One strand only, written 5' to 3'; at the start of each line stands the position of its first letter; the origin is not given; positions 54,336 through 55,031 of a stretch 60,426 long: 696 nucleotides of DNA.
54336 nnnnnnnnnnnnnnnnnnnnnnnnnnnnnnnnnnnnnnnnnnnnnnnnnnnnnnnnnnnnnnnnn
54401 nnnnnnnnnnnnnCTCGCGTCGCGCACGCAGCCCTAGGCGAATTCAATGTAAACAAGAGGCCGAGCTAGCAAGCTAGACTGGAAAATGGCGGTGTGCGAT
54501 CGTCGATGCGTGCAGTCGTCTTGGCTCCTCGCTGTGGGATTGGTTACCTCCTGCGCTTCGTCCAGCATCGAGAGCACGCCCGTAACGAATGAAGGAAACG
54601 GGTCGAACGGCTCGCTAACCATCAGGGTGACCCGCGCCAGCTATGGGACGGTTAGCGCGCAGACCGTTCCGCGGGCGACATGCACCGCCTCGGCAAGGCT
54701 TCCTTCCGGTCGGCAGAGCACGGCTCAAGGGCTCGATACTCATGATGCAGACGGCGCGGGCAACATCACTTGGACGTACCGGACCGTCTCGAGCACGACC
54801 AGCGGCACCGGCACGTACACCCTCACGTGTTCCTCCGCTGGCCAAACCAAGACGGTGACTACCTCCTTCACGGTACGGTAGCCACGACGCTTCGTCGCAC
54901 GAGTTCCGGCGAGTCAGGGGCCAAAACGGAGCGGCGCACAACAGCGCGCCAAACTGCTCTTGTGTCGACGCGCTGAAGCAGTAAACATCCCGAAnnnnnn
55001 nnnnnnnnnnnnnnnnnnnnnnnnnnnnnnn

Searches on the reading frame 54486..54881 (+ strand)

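Call 81: search_protein_families(library=pfam, proteins=[window:54486-54881:+], max_evalue=1)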
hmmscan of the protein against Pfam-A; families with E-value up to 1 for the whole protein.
window:54486-54881:+ (131 aa): 2 families
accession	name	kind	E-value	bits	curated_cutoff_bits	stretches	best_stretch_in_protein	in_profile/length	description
PF01483.27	P_proprotein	-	0.0017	18.9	21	1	72-124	24-77/86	Proprotein convertase P-domain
PF07523.18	Big_3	-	0.16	12.7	21.2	1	87-129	25-65/68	Bacterial Ig-like domain (group 3)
